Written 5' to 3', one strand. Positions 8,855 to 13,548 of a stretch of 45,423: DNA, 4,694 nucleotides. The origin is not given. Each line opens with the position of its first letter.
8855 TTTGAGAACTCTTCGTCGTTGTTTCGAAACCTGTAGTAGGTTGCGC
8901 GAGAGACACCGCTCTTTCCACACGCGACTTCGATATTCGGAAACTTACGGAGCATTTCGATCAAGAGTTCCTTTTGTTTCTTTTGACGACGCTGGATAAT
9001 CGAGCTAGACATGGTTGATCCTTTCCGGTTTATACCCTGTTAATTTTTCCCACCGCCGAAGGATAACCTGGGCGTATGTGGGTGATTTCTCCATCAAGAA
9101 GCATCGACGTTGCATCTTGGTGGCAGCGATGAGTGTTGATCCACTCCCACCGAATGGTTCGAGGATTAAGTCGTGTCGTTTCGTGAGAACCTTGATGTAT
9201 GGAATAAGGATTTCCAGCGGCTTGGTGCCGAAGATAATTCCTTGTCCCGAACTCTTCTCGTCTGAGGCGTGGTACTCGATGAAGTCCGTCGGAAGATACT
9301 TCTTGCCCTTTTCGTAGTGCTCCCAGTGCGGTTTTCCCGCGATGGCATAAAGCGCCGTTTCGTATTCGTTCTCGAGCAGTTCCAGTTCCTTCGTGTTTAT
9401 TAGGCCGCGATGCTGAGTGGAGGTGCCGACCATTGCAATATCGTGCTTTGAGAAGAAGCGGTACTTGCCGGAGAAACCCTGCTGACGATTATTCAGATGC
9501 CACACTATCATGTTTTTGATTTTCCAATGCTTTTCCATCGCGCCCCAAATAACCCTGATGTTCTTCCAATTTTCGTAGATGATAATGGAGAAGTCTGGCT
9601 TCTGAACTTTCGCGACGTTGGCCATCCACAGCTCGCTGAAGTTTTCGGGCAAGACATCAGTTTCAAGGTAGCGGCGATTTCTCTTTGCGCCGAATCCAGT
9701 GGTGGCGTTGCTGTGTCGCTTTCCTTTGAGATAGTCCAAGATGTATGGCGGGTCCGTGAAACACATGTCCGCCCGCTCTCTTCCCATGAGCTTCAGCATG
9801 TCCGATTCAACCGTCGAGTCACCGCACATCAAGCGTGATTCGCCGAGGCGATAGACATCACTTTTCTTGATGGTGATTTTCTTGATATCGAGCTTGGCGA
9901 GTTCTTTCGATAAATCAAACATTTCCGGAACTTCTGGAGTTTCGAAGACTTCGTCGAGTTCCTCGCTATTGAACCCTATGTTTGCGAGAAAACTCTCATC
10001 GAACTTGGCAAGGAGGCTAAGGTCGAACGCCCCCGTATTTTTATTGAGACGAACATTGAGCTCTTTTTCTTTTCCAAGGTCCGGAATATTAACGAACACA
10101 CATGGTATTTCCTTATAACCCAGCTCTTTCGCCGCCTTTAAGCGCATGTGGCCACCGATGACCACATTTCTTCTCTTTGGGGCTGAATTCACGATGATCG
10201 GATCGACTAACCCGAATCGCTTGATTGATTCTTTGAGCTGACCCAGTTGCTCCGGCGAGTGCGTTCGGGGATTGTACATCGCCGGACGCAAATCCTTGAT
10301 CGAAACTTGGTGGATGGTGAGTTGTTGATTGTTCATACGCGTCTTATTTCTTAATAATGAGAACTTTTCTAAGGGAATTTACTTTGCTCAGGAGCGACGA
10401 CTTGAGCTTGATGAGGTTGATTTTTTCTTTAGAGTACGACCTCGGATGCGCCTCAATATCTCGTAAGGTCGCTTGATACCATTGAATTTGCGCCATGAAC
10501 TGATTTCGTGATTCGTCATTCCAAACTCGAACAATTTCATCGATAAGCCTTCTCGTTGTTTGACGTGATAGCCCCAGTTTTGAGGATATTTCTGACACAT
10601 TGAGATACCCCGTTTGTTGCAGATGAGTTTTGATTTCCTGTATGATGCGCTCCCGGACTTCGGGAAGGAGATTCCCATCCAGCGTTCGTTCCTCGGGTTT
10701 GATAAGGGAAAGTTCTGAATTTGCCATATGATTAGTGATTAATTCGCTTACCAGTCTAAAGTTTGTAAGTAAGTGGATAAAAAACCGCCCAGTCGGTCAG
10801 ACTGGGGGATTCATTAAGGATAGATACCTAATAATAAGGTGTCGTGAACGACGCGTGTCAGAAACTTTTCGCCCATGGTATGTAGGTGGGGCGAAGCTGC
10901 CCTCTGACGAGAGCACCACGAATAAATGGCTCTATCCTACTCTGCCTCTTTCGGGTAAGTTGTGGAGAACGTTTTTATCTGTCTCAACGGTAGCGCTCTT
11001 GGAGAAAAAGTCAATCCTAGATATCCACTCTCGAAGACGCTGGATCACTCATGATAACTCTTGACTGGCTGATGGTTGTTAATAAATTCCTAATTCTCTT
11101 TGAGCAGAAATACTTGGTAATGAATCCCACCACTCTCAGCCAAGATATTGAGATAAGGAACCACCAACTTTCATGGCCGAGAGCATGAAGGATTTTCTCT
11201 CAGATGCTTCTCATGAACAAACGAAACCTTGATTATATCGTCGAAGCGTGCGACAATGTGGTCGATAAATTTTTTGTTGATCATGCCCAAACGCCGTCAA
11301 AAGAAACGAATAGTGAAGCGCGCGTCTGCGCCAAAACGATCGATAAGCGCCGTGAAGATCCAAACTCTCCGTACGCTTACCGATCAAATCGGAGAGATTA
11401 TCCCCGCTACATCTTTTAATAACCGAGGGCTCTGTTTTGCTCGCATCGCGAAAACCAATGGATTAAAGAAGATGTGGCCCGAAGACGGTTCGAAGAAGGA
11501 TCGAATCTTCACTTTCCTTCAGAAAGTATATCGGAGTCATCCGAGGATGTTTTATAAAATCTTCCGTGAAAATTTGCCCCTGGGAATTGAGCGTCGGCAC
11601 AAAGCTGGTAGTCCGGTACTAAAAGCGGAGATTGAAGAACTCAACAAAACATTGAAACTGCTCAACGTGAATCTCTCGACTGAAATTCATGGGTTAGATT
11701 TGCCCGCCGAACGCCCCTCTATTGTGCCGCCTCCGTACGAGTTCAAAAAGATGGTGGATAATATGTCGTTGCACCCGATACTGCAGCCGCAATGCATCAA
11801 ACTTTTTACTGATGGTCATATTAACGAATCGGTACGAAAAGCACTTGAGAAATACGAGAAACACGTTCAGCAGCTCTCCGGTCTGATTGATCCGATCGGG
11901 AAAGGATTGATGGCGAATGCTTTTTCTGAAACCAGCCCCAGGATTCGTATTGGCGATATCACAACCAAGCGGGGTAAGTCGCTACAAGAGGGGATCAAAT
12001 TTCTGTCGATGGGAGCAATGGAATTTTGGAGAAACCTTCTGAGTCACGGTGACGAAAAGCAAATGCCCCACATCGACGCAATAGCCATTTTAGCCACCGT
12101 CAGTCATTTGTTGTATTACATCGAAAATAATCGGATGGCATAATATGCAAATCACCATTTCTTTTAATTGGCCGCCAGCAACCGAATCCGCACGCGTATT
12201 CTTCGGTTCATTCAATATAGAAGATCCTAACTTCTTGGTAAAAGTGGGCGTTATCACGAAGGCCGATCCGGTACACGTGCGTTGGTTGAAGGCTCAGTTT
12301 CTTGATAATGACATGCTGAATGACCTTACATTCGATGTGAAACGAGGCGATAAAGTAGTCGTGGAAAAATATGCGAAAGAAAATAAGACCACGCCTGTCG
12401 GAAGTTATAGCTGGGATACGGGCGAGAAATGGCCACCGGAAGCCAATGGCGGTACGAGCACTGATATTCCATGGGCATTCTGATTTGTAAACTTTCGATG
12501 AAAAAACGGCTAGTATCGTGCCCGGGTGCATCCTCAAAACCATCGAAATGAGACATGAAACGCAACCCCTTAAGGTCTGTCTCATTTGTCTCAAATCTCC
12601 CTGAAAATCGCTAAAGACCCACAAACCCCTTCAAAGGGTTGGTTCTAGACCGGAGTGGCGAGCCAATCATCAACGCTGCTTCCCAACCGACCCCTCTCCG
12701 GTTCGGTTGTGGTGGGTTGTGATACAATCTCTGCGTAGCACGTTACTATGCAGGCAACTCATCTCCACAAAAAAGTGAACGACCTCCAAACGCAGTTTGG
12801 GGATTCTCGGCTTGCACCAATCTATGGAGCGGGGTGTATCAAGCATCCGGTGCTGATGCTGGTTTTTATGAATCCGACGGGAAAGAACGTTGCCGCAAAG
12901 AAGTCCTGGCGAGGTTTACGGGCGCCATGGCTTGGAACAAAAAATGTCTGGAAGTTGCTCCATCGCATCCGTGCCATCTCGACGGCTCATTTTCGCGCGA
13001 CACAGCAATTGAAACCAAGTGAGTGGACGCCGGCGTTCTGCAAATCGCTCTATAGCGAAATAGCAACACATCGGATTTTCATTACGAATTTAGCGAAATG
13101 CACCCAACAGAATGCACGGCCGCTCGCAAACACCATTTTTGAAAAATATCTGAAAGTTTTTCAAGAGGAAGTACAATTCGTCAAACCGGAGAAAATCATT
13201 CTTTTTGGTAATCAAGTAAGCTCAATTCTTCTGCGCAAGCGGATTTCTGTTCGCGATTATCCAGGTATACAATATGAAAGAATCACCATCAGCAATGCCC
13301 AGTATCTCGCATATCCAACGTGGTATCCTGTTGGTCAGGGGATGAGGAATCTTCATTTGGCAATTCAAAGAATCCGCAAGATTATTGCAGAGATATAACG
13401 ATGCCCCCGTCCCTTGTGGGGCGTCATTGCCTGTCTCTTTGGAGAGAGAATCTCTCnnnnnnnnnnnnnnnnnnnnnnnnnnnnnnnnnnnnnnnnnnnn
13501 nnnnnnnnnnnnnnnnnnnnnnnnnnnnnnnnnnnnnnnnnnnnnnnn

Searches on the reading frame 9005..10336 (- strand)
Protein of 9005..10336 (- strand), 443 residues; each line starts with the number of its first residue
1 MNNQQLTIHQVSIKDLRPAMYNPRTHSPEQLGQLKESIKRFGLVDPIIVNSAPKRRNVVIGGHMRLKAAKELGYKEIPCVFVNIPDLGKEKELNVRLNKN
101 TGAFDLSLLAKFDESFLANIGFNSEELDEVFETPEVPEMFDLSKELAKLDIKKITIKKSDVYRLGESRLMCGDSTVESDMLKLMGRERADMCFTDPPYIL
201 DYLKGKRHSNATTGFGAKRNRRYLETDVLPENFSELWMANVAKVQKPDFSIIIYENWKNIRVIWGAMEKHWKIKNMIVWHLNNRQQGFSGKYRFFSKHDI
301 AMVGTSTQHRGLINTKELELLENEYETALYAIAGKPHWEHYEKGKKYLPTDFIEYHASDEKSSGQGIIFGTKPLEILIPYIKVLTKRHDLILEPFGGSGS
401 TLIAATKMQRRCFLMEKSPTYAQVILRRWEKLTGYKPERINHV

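Call 42: search_protein_families(library=phrogs, proteins=[window:9005-10336:-], max_evalue=0.001)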
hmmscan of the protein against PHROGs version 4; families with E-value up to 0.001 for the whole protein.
window:9005-10336:- (443 aa): 29 families (the best 25 are shown)
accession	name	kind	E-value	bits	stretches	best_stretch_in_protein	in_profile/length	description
phrog_498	-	other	7.3e-83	280.1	1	2-438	29-428/633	DNA methyltransferase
phrog_620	-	DNA, RNA and nucleotide metabolism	6.4e-33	115.7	1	3-140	4-144/217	ParB-like partition protein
phrog_67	-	other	1e-27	98.6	1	151-434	111-348/743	DNA methyltransferase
phrog_9353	-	unknown function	6.6e-22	79.6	1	5-131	8-138/245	-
phrog_8071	-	DNA, RNA and nucleotide metabolism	6.8e-21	76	1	3-201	2-206/389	ParB-like partition protein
phrog_940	-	DNA, RNA and nucleotide metabolism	1e-17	65.4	1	5-128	3-123/388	nuclease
phrog_15396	-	DNA, RNA and nucleotide metabolism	2.5e-17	64.5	1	6-132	2-132/258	ParB-like partition nuclease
phrog_723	-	DNA, RNA and nucleotide metabolism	8.2e-17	62.7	1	5-141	10-152/223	ParB-like partition protein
phrog_4715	-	DNA, RNA and nucleotide metabolism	3.1e-16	59.9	1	2-86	141-226/630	ParB-like partition protein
phrog_5475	-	unknown function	9.7e-16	58.6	1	7-105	2-92/458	-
phrog_3008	-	other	2.3e-15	57.6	1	326-434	123-216/244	DNA methyltransferase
phrog_3264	-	DNA, RNA and nucleotide metabolism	1.1e-13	52.5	1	6-107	47-145/337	ParB-like partition protein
phrog_930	-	DNA, RNA and nucleotide metabolism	2.9e-13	51.2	1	4-117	3-113/223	ParB-like partition protein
phrog_7405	-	unknown function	2.9e-11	44.5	1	4-111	20-128/250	-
phrog_6218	-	DNA, RNA and nucleotide metabolism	5.9e-11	43.2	1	6-106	3-102/506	ParB-like partition protein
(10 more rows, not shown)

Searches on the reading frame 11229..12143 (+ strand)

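Call 42: search_protein_families(library=phrogs, proteins=[window:11229-12143:+], max_evalue=0.001)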
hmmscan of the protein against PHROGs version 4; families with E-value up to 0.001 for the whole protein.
window:11229-12143:+ (304 aa): 0 families

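Call 48: search_protein_families(library=pfam, proteins=[window:11229-12143:+], max_evalue=0.001)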
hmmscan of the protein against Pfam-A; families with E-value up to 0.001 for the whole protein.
window:11229-12143:+ (304 aa): 1 family
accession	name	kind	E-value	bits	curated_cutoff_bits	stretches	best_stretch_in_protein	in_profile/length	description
PF09509.15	Hypoth_Ymh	-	1.8e-22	79.9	25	1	181-295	3-116/119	Protein of unknown function (Hypoth_ymh)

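Call 63: search_protein_families(library=ncbifam, proteins=[window:11229-12143:+], max_evalue=0.01)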
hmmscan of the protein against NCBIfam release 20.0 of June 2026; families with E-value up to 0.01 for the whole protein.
window:11229-12143:+ (304 aa): 1 family
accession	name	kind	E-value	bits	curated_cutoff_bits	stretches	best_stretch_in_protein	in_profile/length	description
TIGR02391.1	hypoth_ymh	hypoth_equivalog_domain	7.4e-16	58.4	39.45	1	181-300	1-122/125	TIGR02391 family protein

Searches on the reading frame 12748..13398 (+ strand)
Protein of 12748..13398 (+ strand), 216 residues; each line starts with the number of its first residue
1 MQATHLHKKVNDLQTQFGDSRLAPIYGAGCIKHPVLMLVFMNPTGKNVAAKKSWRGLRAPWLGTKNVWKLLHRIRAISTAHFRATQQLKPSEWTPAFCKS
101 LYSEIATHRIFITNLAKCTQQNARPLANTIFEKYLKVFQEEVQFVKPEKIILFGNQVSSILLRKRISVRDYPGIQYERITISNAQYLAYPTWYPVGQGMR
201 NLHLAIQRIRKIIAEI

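Call 63: search_protein_families(library=ncbifam, proteins=[window:12748-13398:+], max_evalue=0.01)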
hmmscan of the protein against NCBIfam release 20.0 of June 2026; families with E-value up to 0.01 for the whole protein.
window:12748-13398:+ (216 aa): 3 families
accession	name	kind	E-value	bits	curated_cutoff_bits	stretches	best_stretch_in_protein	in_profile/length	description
NF040953.1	Arch_udg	equivalog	0.00011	21.7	250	1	104-165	69-130/184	type-4 uracil-DNA glycosylase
TIGR00758.1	UDG_fam4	subfamily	0.00041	20.1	125.3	1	108-179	62-133/173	uracil-DNA glycosylase, family 4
NF011521.0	PRK14960.1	equivalog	0.0061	15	1228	1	66-152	120-203/702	DNA polymerase III subunit gamma/tau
